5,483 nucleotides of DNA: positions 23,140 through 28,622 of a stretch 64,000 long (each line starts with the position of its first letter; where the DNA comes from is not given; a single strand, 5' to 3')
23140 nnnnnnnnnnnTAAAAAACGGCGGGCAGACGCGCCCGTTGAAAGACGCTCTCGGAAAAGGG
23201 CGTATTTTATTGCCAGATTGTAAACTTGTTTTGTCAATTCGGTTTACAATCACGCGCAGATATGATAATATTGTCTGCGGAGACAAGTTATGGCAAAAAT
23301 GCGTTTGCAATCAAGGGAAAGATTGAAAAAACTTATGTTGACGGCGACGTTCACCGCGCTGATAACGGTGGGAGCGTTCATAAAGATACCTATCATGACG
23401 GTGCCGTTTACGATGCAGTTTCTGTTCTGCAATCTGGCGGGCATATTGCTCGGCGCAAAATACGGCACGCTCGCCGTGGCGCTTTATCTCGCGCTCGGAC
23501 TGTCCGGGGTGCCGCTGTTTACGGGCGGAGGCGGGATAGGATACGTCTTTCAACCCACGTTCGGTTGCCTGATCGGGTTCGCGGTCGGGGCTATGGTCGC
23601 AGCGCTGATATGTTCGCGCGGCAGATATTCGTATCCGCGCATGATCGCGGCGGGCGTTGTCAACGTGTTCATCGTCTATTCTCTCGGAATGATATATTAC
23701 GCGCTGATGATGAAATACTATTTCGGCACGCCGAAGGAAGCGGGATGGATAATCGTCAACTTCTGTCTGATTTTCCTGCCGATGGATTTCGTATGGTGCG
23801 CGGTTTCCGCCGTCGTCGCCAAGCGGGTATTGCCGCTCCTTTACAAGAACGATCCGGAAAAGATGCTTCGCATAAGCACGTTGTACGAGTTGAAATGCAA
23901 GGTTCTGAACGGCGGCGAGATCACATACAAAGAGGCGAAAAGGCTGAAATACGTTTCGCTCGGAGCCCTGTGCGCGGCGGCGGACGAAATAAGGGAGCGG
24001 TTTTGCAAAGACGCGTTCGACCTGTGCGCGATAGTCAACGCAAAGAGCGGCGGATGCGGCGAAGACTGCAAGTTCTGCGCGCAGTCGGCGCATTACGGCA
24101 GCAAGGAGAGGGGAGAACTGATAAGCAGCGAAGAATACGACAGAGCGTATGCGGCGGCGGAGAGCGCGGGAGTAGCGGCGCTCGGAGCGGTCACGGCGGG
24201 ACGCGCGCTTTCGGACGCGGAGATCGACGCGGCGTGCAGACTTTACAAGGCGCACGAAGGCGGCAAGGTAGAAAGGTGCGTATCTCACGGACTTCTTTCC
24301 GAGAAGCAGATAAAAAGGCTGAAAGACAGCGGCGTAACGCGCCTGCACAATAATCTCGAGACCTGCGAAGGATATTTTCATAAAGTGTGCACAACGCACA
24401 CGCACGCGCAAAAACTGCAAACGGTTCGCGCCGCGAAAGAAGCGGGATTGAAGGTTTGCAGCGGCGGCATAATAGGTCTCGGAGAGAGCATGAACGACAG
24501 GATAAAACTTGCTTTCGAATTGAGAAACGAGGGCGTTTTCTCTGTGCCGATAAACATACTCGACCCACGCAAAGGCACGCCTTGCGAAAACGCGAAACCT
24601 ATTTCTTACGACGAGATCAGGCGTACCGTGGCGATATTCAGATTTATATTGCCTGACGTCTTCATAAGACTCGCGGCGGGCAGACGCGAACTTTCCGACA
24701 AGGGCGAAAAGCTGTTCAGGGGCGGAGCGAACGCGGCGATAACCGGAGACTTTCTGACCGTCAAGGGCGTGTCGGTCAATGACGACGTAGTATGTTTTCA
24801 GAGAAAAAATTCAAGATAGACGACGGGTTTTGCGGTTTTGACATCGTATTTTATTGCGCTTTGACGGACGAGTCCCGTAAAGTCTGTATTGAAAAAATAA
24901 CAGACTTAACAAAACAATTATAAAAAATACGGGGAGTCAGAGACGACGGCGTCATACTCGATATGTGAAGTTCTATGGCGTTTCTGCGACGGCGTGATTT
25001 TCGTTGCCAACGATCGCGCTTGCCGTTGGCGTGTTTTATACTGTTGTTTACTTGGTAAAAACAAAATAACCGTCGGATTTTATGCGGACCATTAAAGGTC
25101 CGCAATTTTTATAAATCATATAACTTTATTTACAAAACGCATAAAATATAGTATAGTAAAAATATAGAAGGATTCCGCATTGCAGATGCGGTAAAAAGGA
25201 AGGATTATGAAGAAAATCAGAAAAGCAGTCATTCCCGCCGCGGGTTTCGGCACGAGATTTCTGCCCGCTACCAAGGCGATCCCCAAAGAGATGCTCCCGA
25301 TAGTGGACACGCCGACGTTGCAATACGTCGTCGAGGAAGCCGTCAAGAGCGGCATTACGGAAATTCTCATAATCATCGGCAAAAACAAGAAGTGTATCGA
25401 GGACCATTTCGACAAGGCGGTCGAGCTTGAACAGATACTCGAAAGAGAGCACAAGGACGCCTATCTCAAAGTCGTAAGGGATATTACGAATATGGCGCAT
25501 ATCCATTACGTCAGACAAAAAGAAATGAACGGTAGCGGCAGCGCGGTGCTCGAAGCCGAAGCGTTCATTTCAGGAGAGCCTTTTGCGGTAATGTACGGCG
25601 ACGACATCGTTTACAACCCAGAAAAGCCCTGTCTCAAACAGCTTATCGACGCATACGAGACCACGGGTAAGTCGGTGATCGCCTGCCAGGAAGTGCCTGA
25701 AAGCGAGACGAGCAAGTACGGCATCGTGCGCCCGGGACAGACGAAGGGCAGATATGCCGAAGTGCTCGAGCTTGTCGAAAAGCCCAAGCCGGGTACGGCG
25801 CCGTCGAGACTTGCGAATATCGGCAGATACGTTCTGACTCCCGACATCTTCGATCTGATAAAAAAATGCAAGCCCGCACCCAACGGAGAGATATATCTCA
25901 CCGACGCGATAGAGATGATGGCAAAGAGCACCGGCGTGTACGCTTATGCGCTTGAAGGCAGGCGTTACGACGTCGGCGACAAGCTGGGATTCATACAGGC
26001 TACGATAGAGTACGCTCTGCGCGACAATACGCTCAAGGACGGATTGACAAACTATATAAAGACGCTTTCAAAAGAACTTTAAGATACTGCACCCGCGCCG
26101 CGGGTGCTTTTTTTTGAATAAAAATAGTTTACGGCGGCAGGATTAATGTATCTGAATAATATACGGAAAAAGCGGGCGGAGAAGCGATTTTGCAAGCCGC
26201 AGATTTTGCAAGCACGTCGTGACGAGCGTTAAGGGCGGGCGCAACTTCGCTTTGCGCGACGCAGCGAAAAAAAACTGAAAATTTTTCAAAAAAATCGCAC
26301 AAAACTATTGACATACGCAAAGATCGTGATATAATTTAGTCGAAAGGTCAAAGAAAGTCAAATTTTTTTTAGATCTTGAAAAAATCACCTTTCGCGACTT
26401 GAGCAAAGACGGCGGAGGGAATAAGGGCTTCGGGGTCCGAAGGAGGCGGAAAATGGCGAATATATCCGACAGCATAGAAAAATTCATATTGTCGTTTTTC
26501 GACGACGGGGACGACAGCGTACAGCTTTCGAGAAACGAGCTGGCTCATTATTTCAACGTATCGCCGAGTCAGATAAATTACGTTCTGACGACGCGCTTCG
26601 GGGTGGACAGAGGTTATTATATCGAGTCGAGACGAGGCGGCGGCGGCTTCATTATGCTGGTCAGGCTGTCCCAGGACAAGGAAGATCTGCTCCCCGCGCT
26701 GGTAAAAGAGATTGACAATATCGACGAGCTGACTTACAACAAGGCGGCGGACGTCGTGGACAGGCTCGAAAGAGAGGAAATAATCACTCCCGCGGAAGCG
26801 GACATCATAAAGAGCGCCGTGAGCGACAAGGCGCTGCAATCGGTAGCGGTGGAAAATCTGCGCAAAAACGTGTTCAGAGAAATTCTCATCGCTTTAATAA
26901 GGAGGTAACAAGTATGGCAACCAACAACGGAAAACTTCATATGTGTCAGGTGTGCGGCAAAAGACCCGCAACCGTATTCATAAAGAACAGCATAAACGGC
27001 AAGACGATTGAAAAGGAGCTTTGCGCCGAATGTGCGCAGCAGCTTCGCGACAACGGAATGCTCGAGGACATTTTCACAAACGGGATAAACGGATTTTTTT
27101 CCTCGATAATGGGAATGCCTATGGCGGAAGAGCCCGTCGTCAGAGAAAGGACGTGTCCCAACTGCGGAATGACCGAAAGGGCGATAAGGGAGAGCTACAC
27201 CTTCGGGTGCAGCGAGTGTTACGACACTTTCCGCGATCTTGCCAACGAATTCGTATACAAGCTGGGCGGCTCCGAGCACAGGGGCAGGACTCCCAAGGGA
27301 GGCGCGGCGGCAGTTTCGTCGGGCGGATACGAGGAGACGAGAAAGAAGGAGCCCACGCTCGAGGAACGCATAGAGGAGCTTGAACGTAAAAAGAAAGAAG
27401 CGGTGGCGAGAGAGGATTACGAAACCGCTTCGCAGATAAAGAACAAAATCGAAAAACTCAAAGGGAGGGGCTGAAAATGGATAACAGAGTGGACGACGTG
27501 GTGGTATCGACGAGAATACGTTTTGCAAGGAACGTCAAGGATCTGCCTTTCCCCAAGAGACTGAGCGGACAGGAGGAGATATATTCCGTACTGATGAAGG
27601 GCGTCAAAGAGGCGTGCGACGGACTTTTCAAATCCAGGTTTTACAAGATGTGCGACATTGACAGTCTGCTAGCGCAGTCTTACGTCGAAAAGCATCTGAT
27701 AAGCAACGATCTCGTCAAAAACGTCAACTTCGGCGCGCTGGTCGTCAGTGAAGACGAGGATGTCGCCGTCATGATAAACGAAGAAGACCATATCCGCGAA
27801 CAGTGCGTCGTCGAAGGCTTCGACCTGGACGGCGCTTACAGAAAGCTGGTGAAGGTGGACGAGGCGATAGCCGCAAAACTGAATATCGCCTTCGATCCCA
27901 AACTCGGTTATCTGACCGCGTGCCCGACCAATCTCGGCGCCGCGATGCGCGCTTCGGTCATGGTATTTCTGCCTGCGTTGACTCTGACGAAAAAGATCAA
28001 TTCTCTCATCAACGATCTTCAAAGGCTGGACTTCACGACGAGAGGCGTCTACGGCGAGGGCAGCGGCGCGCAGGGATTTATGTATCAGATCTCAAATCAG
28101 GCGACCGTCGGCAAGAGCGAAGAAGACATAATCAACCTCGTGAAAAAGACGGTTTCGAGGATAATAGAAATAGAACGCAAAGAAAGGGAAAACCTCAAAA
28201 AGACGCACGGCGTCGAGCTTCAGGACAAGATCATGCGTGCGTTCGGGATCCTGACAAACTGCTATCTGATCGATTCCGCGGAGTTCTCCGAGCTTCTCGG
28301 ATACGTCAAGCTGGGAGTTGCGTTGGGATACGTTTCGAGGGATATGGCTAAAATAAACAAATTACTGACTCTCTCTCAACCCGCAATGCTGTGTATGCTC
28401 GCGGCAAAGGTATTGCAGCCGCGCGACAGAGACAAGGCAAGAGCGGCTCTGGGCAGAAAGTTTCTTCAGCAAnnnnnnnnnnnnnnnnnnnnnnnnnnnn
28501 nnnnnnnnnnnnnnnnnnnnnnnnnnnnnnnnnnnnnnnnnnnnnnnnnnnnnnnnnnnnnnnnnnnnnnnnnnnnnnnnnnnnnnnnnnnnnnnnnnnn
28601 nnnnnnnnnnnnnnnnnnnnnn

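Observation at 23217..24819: A single ORF fuses the BioY biotin-transporter component to biotin synthase BioB, under a BirA operator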

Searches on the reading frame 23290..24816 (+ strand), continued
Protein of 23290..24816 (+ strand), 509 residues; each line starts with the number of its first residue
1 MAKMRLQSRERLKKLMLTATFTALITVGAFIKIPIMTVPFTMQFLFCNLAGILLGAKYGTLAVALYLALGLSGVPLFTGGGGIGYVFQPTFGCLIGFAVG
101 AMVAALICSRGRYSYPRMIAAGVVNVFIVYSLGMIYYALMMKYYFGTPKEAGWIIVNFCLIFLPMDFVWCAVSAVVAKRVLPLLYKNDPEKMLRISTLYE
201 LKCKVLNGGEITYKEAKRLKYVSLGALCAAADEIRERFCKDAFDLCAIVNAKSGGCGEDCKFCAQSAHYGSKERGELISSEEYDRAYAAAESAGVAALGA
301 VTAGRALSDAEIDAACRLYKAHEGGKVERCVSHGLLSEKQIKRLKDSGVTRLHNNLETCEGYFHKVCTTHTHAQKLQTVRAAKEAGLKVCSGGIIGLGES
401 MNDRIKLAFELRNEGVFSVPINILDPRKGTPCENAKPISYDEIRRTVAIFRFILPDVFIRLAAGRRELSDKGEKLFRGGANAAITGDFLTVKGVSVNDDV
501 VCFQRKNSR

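Call 36: find_related_loci(query=window:23290-24816:+, collection=genome_contigs, flank=6000)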
Query window:23290-24816:+ (509 aa) in genome_contigs; peptide patterns used: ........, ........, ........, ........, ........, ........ (x = any residue, [..] = any of these).
266 stretches matched a pattern; 157 encode a relative of the query (tblastn E <= 1e-3); the best 80 are kept; 79 distinct loci.
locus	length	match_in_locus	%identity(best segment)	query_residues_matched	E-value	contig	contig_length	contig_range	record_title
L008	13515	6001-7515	75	1-505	0e+0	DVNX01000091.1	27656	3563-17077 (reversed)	MAG TPA_asm: Candidatus Ornithoclostridium faecavium isolate 63 CHK106__C300370_L27656_ERR2241854, whole genome shotgun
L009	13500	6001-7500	74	1-500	0e+0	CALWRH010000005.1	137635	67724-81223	MAG: uncultured Christensenellaceae bacterium isolate BRZ_KS__bin118 genome assembly, contig: BRZ_KS__NODE_99_length_137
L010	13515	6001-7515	74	1-505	0e+0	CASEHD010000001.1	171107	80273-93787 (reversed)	uncultured Christensenella sp. isolate B31_L2_392392_idba_bin.53 genome assembly, contig: B31_L2_392392_idba_bin.53.fa_s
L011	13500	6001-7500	73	1-500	0e+0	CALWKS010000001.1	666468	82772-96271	MAG: uncultured Christensenellaceae bacterium isolate BRZ_QI__bin43 genome assembly, contig: BRZ_QI__NODE_2_length_66646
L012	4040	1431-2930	72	1-500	0e+0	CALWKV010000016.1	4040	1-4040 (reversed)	MAG: uncultured Christensenellaceae bacterium isolate E37__bin146 genome assembly, contig: E37__k127_4090787, whole geno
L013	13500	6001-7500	76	1-500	0e+0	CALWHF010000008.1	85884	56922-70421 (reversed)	MAG: uncultured Christensenellaceae bacterium isolate BRZ_LQ__bin77 genome assembly, contig: BRZ_LQ__NODE_376_length_858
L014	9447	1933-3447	72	1-505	0e+0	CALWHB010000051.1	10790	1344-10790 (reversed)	MAG: uncultured Christensenellaceae bacterium isolate BRZ_AN__bin44 genome assembly, contig: BRZ_AN__NODE_9587_length_10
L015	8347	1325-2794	49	11-500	6e-142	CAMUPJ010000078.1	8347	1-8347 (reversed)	MAG TPA_asm: uncultured Clostridia bacterium isolate SRR14038242_bin.9_metawrap_v1.3_MAG genome assembly, contig: NODE.7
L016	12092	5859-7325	48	11-500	4e-141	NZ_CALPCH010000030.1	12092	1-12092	Pumilibacter intestinalis strain CLA-AA-M10 NODE_30_length_12092_cov_11.000416, whole genome shotgun sequence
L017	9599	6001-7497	47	3-500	9e-138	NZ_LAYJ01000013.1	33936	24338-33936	Christensenella hongkongensis strain HKU16 2806ref_2ab_c30, whole genome shotgun sequence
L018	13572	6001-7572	45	1-500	2e-133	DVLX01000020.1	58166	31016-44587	MAG TPA_asm: Candidatus Allocopromorpha excrementavium isolate CHK176-22527 CHK176__C31237_L58166_ERR3414571, whole geno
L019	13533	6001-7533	44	1-500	3e-130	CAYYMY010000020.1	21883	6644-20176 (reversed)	MAG TPA_asm: uncultured Oscillospiraceae bacterium isolate SRP141132_co2_52 genome assembly, contig: NODE_1598_length_21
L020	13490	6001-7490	55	11-505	2e-124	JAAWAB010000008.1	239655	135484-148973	MAG: Clostridia bacterium isolate ABMPRH_117_2 k141_791888, whole genome shotgun sequence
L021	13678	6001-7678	49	1-505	7e-93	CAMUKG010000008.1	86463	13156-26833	MAG TPA_asm: uncultured Clostridia bacterium isolate SRR14038233_bin.99_metawrap_v1.3_MAG genome assembly, contig: NODE.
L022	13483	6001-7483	51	7-500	5e-121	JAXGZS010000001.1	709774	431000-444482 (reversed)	MAG: Clostridiales bacterium isolate AnMBR.bin542 bin542_1, whole genome shotgun sequence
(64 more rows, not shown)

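Call 55: predict_structure(alignment_id=A2)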
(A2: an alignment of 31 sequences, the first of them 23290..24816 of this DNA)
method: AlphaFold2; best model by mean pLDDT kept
length: 509 residues; sequences in the alignment: 31
mean_pLDDT: 85.8   pTM: 0.80
mean pLDDT of the five models: 85.8, 85.0, 84.6, 83.3, 83.3
residues with pLDDT >= 90: 266; 70-90: 183; 50-70: 40; < 50: 20
segments of 3 or more residues with pLDDT < 50: 34-37, 256-271
pLDDT, mean of each block of 10 residues (from residue 1): 68 88 87 54 90 92 89 66 72 89 92 91 94 90 87 80 86 92 85 88 95 97 95 96 89 56 45 73 92 90 78 94 91 90 96 90 77 92 96 91 97 96 81 84 98 97 89 93 78 81 81
secondary structure, 60 per line:
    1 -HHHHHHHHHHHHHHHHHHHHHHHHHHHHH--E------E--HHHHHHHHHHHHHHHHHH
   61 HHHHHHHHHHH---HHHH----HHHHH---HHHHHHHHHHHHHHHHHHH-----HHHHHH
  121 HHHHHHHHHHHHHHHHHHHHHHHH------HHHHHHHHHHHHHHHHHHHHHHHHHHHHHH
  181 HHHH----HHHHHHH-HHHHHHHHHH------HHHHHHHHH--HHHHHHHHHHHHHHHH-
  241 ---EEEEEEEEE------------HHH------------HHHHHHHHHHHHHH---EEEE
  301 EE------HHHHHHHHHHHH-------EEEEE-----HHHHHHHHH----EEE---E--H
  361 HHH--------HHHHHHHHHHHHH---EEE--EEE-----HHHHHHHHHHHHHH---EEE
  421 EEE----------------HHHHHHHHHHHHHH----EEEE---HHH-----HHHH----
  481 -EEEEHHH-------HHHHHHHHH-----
elements in order: H2-30 H43-71 H75-78 H83-87 H91-109 H115-144 H151-184 H189-195 H197-206 H213-221 H224-239 E244-252 H280-293 E297-302 H309-320 E328-332 H338-346 E351-353 H360-363 H372-384 E388-390 E393-395 H401-414 E418-423 H440-453 E458-461 H473-476 E482-485 H496-504

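Call 62: fold_search(model_id=the predicted structure, library=pdb)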
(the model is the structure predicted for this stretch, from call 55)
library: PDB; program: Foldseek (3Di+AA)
matches with E <= 10: 1557; with E <= 0.001: 168
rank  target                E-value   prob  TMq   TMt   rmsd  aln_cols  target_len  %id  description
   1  8vdw_A                2.2e-26  1.00  0.58  0.89   2.8       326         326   41  X-Ray Crystal Structure of the biotin synthase from V. parvula (released 2024-01-24)
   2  8vcw                  2.3e-26  1.00  0.58  0.89   2.6       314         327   40  X-Ray Crystal Structure of the biotin synthase from B. obeum (released 2024-01-24)
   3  8vdw_B                6.7e-26  1.00  0.58  0.88   2.7       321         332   40  X-Ray Crystal Structure of the biotin synthase from V. parvula (released 2024-01-24)
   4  1r30_A                6.0e-20  1.00  0.54  0.86   3.0       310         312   30  The Crystal Structure of Biotin Synthase, an S-Adenosylmethionine-Dependent Radical Enzyme (released 2004-01-13)
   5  1r30_B                7.0e-20  1.00  0.54  0.86   3.0       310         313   30  The Crystal Structure of Biotin Synthase, an S-Adenosylmethionine-Dependent Radical Enzyme (released 2004-01-13)
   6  5few                  3.3e-15  1.00  0.53  0.76   3.8       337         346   21  HydE from T. maritima in complex with S-adenosyl-L-cysteine (final product) (released 2016-04-06)
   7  5fep                  4.8e-15  1.00  0.52  0.75   3.9       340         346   21  HydE from T. maritima in complex with (2R,4R)-MeTDA (released 2016-04-06)
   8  3cix                  6.2e-15  1.00  0.52  0.74   3.9       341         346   20  X-RAY structure of the [FeFe]-hydrogenase maturase HydE from thermotoga maritima in complex with thiocyanate (released 2008-04-08)
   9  7o1p                  6.5e-15  1.00  0.53  0.78   3.9       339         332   21  [FeFe]-hydrogenase maturase HydE from T. Maritima (C-ter stretch absent) (released 2021-05-26)
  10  3iiz                  6.5e-15  1.00  0.52  0.74   4.0       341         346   20  X-ray structure of the FeFe-hydrogenase maturase HydE from T. maritima in complex with S-adenosyl-L-methionine (released 2009-09-22)
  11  8qmk                  7.5e-15  1.00  0.53  0.73   4.0       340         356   21  Enzymatically-produced complex-B bound TmHydE structure (released 2023-11-22)
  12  5ff2                  8.7e-15  1.00  0.53  0.76   3.7       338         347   20  HydE from T. maritima in complex with (2R,4R)-TDA (released 2016-04-06)
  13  7o1t                  9.1e-15  1.00  0.52  0.72   3.9       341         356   20  Fe(CO)2CNCl species bound [HydE from T. Maritima (released 2021-05-26)
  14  3ciw                  1.1e-14  1.00  0.52  0.74   3.9       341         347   20  X-RAY structure of the [FeFe]-hydrogenase maturase HydE from thermotoga maritima (released 2008-04-08)
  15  7o1o                  2.6e-14  1.00  0.52  0.72   4.0       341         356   20  Complex-B bound [FeFe]-hydrogenase maturase HydE fromT. Maritima (Auxiliary cluster deleted variant) (released 2021-05-26)
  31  4dve_A                7.7e-08  1.00  0.30  0.76   3.0       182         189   26  Crystal structure at 2.1 A of the S-component for biotin from an ECF-type ABC transporter (released 2012-08-29)
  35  4dve_C                2.7e-07  1.00  0.30  0.77   3.1       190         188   26  Crystal structure at 2.1 A of the S-component for biotin from an ECF-type ABC transporter (released 2012-08-29)
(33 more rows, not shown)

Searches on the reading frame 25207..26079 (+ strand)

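Call 16: search_protein_families(library=pfam, proteins=[window:25207-26079:+], max_evalue=0.00001)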
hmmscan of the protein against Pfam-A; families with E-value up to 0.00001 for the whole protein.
window:25207-26079:+ (291 aa): 1 family
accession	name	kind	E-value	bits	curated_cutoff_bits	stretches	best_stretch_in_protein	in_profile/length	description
PF00483.29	NTP_transferase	-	1.8e-33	116.6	21.2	1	6-267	1-240/245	Nucleotidyl transferase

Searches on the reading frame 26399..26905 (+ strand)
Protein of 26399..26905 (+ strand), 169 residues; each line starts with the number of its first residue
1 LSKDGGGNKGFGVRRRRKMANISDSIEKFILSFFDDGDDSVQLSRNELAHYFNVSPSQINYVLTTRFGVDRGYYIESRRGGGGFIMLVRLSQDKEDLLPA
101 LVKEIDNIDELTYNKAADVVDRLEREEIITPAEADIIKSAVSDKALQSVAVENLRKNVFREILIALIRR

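Call 16: search_protein_families(library=pfam, proteins=[window:26399-26905:+], max_evalue=0.00001)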
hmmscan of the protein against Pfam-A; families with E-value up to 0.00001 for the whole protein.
window:26399-26905:+ (169 aa): 2 families
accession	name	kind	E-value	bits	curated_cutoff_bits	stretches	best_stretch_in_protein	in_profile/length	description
PF05848.17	CtsR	-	2.5e-28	98.2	23.1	1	21-90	1-71/72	CtsR N-terminal HTH domain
PF17727.6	CtsR_C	-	4.7e-10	40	23.8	1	95-163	3-71/72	CtsR C-terminal dimerization domain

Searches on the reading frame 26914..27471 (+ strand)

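Call 18: search_protein_families(library=pfam, proteins=[window:26914-27471:+], max_evalue=0.00001)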
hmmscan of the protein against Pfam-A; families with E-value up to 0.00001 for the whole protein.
window:26914-27471:+ (186 aa): 1 family
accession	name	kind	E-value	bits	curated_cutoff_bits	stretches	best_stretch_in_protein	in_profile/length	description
PF02151.25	UVR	-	1.1e-09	38.2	21.5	1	150-183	1-34/36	UvrB/uvrC motif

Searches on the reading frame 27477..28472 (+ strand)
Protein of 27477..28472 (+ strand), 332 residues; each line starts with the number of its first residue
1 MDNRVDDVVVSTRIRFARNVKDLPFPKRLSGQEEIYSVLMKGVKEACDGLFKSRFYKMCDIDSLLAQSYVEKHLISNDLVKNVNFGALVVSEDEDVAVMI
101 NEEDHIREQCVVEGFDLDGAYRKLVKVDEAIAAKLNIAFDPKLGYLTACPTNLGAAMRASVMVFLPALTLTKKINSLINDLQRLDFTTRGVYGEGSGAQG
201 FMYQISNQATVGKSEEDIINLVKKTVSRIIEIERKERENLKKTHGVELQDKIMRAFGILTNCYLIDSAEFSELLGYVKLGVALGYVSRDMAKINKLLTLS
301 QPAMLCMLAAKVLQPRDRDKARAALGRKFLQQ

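Call 18: search_protein_families(library=pfam, proteins=[window:27477-28472:+], max_evalue=0.00001)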
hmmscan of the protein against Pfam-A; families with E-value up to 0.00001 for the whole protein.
window:27477-28472:+ (332 aa): 1 family
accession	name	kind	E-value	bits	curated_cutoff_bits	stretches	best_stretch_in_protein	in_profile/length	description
PF00217.24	ATP-gua_Ptrans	-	1.6e-61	207.7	22.4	1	43-235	10-202/203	ATP:guanido phosphotransferase, C-terminal catalytic domain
